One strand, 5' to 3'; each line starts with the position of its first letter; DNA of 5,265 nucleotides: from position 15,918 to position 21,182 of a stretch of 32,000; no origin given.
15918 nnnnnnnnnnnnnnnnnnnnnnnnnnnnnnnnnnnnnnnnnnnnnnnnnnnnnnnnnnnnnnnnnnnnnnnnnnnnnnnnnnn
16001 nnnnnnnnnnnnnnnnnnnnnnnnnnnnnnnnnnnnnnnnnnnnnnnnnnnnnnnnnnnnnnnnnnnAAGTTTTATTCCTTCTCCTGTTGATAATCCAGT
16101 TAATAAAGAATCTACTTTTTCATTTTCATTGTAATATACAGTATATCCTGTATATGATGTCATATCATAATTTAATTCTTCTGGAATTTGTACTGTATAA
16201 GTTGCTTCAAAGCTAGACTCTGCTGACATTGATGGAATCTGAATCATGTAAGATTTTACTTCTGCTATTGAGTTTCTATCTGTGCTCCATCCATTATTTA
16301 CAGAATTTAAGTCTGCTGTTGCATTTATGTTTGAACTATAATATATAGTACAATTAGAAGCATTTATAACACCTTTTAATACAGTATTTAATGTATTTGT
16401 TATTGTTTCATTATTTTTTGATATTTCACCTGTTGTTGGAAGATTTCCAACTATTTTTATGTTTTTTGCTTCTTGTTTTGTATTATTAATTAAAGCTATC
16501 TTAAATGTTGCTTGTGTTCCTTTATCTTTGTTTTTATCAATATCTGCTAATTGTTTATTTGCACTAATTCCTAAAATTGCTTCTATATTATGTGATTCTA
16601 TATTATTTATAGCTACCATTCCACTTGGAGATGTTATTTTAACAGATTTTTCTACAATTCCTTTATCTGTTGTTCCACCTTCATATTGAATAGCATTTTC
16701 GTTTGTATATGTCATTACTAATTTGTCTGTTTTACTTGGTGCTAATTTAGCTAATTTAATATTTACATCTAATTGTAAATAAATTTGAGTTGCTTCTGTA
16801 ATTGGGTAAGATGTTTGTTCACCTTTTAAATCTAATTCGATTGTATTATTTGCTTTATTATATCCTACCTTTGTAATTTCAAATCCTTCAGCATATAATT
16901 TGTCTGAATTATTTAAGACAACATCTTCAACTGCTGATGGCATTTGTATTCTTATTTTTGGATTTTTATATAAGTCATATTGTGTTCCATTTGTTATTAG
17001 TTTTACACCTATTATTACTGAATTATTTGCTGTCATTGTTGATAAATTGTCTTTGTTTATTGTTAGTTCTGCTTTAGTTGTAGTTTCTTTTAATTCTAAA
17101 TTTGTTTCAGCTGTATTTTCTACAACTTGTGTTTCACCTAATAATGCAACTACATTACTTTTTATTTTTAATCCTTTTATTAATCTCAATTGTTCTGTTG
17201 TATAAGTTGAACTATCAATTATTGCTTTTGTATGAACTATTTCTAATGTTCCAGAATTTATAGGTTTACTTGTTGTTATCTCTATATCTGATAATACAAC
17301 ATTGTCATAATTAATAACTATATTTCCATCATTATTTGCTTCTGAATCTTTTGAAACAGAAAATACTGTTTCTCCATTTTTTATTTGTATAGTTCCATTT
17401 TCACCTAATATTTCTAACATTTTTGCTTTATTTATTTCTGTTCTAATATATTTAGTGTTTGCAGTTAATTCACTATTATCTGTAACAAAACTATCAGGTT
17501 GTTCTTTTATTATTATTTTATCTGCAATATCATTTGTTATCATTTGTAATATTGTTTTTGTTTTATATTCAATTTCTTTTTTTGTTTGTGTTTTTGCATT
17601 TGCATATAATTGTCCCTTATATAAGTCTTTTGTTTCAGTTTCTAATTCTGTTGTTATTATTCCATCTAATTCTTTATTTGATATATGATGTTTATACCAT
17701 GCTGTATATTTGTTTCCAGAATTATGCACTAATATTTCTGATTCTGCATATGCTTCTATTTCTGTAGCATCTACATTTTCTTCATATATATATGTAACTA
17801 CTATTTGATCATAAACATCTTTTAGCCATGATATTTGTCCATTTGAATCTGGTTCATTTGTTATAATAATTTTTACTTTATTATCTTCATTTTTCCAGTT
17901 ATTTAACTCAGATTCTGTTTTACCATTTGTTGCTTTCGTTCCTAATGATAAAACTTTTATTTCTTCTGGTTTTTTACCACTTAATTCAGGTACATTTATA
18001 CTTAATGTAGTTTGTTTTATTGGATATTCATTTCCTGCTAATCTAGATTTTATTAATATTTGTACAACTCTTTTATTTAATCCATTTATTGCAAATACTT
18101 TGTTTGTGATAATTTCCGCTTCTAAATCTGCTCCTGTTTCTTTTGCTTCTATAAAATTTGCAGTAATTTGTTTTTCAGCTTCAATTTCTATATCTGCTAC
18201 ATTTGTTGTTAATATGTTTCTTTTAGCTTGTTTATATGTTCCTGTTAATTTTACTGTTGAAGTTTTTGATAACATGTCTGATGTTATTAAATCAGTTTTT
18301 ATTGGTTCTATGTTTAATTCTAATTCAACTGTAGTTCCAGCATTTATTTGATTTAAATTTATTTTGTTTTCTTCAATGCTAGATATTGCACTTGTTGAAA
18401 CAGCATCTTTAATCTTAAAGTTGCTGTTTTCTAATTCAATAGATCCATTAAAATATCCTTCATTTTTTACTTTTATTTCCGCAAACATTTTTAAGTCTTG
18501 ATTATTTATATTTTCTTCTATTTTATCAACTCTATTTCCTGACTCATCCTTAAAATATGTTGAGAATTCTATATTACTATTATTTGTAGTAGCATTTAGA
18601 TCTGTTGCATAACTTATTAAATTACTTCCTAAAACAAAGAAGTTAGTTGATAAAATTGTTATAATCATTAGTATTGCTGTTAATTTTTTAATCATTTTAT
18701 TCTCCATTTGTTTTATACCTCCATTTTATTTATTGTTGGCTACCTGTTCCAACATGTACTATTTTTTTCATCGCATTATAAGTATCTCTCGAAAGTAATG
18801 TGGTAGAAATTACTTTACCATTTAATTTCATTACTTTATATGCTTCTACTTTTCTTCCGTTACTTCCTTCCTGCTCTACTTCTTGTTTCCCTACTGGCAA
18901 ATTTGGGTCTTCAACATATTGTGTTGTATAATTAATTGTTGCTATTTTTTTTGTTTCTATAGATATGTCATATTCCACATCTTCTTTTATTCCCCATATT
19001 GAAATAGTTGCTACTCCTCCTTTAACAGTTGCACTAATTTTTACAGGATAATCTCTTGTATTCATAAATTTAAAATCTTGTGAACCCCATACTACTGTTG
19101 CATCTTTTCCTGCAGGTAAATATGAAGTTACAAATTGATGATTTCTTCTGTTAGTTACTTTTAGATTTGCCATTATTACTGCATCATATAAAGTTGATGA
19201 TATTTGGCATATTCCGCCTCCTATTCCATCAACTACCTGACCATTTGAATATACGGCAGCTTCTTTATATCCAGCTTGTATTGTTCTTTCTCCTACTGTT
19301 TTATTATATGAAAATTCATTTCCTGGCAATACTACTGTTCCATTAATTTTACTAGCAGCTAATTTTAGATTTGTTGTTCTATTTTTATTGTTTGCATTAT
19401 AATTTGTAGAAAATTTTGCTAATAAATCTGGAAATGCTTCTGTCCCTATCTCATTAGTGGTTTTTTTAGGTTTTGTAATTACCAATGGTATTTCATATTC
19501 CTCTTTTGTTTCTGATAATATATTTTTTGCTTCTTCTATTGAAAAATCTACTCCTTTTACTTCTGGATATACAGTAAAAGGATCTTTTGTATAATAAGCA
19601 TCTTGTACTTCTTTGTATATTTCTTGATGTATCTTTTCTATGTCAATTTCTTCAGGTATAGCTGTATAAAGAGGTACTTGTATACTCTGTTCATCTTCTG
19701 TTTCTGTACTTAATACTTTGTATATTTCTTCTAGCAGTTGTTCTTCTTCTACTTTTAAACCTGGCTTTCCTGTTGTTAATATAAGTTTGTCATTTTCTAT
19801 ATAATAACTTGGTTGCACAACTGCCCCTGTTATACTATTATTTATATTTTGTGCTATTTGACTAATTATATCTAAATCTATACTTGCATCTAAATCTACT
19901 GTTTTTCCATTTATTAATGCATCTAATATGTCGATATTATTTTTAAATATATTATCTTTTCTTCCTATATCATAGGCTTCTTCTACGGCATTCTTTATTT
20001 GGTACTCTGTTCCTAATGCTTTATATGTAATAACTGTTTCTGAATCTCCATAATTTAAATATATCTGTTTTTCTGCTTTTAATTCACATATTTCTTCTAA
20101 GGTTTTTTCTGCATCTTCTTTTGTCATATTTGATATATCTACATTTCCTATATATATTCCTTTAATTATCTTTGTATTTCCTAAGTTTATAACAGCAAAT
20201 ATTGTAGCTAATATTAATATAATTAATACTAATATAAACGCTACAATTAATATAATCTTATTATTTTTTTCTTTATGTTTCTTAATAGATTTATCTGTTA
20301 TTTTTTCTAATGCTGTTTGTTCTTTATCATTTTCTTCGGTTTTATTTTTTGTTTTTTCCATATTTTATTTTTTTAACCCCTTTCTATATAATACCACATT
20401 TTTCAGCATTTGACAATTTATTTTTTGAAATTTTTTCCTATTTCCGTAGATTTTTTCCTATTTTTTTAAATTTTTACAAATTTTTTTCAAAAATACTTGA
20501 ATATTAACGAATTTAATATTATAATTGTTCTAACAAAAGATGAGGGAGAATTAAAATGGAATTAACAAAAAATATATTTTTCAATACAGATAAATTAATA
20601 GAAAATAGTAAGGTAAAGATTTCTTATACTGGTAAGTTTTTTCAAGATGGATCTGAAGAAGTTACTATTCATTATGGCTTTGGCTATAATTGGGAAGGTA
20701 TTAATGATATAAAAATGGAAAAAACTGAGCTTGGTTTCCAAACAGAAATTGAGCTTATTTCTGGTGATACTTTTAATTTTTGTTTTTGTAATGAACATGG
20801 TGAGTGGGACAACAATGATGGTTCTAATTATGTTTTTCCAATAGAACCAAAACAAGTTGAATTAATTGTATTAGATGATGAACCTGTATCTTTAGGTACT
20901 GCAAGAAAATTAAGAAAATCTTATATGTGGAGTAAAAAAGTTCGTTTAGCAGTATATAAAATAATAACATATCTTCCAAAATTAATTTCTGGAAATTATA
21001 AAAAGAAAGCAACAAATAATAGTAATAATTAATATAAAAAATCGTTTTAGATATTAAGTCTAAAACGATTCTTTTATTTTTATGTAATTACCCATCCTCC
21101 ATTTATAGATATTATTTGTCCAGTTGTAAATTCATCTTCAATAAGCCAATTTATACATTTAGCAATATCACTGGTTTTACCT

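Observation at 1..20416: VanW-led locus with two tandem copies of a [DUF11 giant wall protein -> thioester-type giant adhesin] gene pair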

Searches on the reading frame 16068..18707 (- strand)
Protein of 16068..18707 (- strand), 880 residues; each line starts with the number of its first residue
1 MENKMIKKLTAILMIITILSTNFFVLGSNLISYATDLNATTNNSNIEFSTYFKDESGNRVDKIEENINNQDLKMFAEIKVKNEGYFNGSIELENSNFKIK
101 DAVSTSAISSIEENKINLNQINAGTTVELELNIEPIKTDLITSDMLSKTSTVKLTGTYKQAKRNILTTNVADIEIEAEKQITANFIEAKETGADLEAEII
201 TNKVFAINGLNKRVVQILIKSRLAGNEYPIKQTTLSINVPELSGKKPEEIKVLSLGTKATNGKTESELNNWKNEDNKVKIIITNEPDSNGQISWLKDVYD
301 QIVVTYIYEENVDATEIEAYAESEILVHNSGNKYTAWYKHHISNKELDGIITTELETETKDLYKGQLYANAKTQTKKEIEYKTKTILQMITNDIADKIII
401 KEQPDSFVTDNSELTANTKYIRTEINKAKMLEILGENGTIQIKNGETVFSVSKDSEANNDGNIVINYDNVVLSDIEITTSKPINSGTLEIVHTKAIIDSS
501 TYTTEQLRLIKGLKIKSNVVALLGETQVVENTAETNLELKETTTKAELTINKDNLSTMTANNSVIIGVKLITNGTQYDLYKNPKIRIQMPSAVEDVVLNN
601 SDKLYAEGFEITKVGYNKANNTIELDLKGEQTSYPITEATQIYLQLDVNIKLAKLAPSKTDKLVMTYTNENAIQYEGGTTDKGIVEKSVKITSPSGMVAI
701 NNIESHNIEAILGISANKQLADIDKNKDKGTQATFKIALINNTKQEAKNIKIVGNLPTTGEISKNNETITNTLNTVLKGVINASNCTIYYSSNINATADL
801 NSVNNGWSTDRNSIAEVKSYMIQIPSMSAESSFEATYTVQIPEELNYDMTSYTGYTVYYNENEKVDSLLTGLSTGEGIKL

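Call 65: predict_structure(alignment_id=A3)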
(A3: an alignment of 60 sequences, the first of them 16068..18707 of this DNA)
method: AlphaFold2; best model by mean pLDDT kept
length: 880 residues; sequences in the alignment: 60
mean_pLDDT: 88.4   pTM: 0.62
mean pLDDT of the five models: 88.4, 87.9, 86.9, 86.3, 84.9
residues with pLDDT >= 90: 548; 70-90: 285; 50-70: 31; < 50: 16
segments of 3 or more residues with pLDDT < 50: 26-37
pLDDT, mean of each block of 10 residues (from residue 1): 70 73 45 43 87 89 90 91 88 92 82 91 88 91 91 91 58 88 90 92 86 92 91 94 89 90 82 90 90 91 93 89 92 92 86 88 91 87 91 86 92 88 92 91 89 91 84 85 89 85 88 93 87 92 95 89 95 94 97 93 90 93 95 86 94 91 96 91 95 91 90 82 89 94 92 94 85 93 95 92 92 91 94 95 91 94 90 76
secondary structure, 60 per line:
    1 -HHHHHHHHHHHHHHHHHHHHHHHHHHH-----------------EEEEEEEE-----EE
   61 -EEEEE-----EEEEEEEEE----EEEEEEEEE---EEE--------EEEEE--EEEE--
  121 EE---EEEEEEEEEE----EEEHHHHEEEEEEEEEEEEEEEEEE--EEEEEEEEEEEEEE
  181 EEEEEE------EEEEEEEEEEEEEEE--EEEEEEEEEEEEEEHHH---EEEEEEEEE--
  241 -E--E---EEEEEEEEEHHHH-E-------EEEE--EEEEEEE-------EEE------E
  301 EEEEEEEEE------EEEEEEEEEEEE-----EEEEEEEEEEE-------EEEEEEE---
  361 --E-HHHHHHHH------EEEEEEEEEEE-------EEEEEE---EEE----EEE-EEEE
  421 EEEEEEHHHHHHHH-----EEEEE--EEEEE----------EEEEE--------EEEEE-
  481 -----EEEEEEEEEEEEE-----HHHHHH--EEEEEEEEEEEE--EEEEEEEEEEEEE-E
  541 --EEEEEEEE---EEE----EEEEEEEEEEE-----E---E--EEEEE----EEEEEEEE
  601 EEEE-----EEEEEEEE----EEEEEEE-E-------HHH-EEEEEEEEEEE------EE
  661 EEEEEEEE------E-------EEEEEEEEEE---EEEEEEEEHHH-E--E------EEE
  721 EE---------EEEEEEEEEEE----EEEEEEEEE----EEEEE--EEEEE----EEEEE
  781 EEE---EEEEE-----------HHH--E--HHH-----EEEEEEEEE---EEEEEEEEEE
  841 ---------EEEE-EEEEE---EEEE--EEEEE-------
elements in order (helices of 4 or more, strands of 3 or more residues): H2-28 E46-53 E62-66 E72-80 E85-93 E97-99 E108-112 E115-118 E126-135 E140-142 H143-146 E147-164 E167-186 E193-207 E210-223 E230-238 E249-257 H258-261 E271-274 E277-283 E291-293 E300-309 E316-327 E333-343 E351-357 H365-372 E379-389 E397-402 E406-408 E413-415 E417-426 H427-434 E440-444 E447-451 E462-466 E475-479 E486-498 H504-509 E512-523 E526-538 E543-550 E554-556 E561-571 E584-588 E593-604 E610-617 E622-628 E642-652 E659-668 E683-692 E696-703 E718-722 E732-742 E747-755 E760-764 E767-771 E776-783 E787-791 E819-827 E831-840 E850-853 E855-859 E863-866 E869-873

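Call 68: fold_search(model_id=the predicted structure, library=pdb)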
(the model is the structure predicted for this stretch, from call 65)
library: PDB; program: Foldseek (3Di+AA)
matches with E <= 10: 1574; with E <= 0.001: 229
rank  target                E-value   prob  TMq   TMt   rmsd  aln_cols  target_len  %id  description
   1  8beg_A                2.2e-18  1.00  0.17  0.20  25.4       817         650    9  Structure of Ig-like domains from PrgB (released 2022-11-30)
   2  8beg_B                2.7e-18  1.00  0.17  0.21  25.1       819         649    9  Structure of Ig-like domains from PrgB (released 2022-11-30)
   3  9e8a_A                2.2e-15  1.00  0.16  0.16  27.8       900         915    9  Integrin aIIbb3 bent conformation from human platelet membrane crude preparation (released 2025-10-15)
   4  8t2v_A                2.8e-15  1.00  0.16  0.15  29.5       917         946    8  Cryo-EM Structures of Full-length Integrin alphaIIbbeta3 in Native Lipids (released 2023-07-26)
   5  8xen_A                5.0e-15  1.00  0.17  0.16  34.9       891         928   10  Cryo-EM structure of integrin ITGAV/ITGB3 complex, conformation 4 (released 2024-12-18)
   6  3fcs_A                9.9e-15  1.00  0.16  0.15  29.1       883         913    8  Structure of complete ectodomain of integrin aIIBb3 (released 2009-01-20)
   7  3ije_A                1.3e-14  1.00  0.15  0.15  29.7      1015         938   10  Crystal structure of the complete integrin alhaVbeta3 ectodomain plus an Alpha/beta transmembrane fragment (released 2009-09-29)
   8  6avu_A                2.7e-14  1.00  0.16  0.15  26.3       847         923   10  Human alpha-V beta-3 Integrin (open conformation) in complex with the therapeutic antibody LM609 (released 2017-11-01)
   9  4cak_A                5.7e-14  1.00  0.13  0.13  29.1       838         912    9  Three-dimensional reconstruction of intact human integrin alphaIIbbeta3 in a phospholipid bilayer nanodisc (released 2013-10-30)
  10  4g1m_A                6.0e-14  1.00  0.15  0.15  29.7      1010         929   10  Re-refinement of alpha V beta 3 structure (released 2012-12-12)
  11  6avq_A                1.4e-13  1.00  0.16  0.15  27.1       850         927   11  The Therapeutic Antibody LM609 Selectively Inhibits Ligand Binding to Human alpha-V beta-3 Integrin via Steric Hindran (released 2017-11-01)
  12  6avr_A                1.4e-13  1.00  0.16  0.15  23.9       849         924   10  Human alpha-V beta-3 Integrin (intermediate conformation) in complex with the therapeutic antibody LM609 (released 2017-11-01)
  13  8xer_A                1.4e-13  1.00  0.17  0.17  34.7      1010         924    9  Cryo-EM structure of integrin ITGAV, ITGB3 and Cilengitide TFA complex, conformation 1 (released 2024-12-18)
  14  1jv2_A                1.8e-13  1.00  0.15  0.15  28.1      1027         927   10  CRYSTAL STRUCTURE OF THE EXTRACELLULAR SEGMENT OF INTEGRIN ALPHAVBETA3 (released 2001-10-17)
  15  4mmx_A                1.8e-13  1.00  0.14  0.14  30.0      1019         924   10  Integrin AlphaVBeta3 ectodomain bound to the tenth domain of Fibronectin (released 2014-03-26)
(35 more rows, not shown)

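Call 91: search_protein_representatives(protein=window:16068-18707:-)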
Query: 880 residues. Proteins with E-value up to 0.001 (for the whole library): 1261; up to 1e-10: 1017; up to 1e-30: 671. The best 150 are listed.
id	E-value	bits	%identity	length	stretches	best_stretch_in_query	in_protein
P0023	0.0e+00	1839.4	100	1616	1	1-880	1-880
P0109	3.9e-222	756.2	47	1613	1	1-876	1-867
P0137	4.4e-195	666.7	48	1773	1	6-876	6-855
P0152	6.9e-178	609.9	44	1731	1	1-861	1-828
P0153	4.8e-176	603.8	46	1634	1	5-866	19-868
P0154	1.4e-175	602.2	43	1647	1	3-869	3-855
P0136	6.4e-160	550.4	43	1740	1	1-864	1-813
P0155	8.8e-154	530.1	39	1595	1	4-863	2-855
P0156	2.8e-151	521.8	40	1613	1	4-848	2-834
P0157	2.5e-149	515.4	47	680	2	4-363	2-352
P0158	1.4e-136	473.2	40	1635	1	3-878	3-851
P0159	6.3e-134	464.5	40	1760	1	1-869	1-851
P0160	7.2e-132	457.7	38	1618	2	4-862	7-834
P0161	3.1e-130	452.3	39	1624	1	1-875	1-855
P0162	1.5e-124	433.5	38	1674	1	2-876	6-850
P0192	9.3e-102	358.1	34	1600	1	1-867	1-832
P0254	7.7e-85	302.2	33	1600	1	3-868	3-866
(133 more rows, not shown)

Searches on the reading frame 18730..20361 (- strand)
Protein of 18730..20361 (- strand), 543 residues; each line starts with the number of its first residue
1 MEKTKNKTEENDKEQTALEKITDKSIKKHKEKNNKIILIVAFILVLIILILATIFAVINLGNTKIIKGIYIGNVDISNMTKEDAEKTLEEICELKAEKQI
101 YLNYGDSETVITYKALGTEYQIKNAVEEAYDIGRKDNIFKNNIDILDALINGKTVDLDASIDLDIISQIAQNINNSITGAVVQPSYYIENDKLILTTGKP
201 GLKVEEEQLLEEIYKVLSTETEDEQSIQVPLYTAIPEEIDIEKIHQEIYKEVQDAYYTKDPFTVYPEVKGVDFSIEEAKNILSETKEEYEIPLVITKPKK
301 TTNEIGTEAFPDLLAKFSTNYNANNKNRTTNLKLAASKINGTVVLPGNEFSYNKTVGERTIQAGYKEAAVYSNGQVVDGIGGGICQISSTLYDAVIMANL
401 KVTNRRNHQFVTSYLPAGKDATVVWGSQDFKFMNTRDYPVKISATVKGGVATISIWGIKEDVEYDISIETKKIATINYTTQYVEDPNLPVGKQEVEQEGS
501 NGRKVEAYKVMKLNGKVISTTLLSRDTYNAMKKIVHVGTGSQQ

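Call 8: search_protein_families(library=pfam, proteins=[window:18730-20361:-], max_evalue=0.01)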
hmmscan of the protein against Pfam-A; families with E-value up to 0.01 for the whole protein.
window:18730-20361:- (543 aa): 3 families
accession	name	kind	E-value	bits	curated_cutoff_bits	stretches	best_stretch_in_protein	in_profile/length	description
PF04294.18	VanW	-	1.3e-50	170.7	27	1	327-456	1-130/130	VanW like protein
PF07501.17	G5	-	3.6e-17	62.8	23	1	470-539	4-74/75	G5 domain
PF12229.13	PG_binding_4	-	1e-13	51.9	22.1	1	110-220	2-111/117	Putative peptidoglycan binding domain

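Call 9: search_protein_families(library=ncbifam, proteins=[window:18730-20361:-], max_evalue=0.01)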
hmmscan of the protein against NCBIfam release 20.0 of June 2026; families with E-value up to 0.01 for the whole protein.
window:18730-20361:- (543 aa): 4 families
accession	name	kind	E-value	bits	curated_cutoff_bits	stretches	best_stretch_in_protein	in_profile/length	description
NF033128.2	vanW-gen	equivalog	1.2e-19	71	365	1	325-472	67-220/271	glycopeptide resistance accessory protein VanW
NF033123.1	vanW-G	exception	2.6e-14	53.6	600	1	325-443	67-190/273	glycopeptide resistance accessory protein VanW-G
NF033122.1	vanW-B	exception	3e-13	49.7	610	1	325-446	68-194/275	glycopeptide resistance accessory protein VanW-B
NF033483.0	PknB_PASTA_kin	equivalog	4.6e-05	22.6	450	1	6-112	304-407/563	Stk1 family PASTA domain-containing Ser/Thr kinase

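Call 81: list_cluster_members(proteins=[P0023, P0001, P0024, window:18730-20361:-, P0085, P0007])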
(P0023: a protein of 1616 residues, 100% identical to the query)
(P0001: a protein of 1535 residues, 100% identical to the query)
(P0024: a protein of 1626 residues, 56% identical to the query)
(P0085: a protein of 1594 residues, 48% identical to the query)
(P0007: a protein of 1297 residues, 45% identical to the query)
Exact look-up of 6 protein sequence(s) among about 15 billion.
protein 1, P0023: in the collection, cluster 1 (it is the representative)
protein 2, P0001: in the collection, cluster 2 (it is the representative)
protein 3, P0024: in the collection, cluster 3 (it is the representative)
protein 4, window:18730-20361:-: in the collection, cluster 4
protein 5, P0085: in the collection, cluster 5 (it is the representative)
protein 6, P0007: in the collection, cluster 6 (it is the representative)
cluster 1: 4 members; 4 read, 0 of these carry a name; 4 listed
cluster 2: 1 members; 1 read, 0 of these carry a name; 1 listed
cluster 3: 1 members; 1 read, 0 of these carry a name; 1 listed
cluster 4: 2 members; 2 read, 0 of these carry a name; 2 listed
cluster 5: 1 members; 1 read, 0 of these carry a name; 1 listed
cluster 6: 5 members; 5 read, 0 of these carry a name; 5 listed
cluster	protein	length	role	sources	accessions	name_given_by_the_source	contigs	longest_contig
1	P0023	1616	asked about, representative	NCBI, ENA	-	-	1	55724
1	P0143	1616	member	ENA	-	-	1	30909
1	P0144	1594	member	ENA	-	-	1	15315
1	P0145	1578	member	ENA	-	-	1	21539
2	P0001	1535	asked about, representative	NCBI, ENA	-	-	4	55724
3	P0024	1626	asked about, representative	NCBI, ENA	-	-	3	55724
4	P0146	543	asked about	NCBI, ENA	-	-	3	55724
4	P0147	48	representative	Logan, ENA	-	-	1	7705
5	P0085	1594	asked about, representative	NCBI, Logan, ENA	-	-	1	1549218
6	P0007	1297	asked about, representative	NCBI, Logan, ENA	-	-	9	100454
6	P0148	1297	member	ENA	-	-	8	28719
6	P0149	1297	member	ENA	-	-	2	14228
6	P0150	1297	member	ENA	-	-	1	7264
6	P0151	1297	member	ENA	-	-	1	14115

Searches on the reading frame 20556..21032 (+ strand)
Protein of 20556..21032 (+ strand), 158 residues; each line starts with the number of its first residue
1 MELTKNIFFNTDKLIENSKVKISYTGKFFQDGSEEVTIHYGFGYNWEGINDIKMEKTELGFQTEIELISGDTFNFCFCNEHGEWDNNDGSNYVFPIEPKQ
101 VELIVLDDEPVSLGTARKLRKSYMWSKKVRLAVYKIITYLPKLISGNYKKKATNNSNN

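Call 12: search_protein_families(library=pfam, proteins=[window:20556-21032:+], max_evalue=0.001)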
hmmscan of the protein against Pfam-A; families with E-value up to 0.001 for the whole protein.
window:20556-21032:+ (158 aa): 2 families
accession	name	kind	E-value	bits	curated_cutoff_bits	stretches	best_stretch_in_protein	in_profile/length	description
PF16760.10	CBM53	-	3.1e-09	37.4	27.6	1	20-75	1-57/57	Starch/carbohydrate-binding module (family 53)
PF03423.18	CBM_25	-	1e-05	26.2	27.3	1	19-96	5-83/106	Carbohydrate binding domain (family 25)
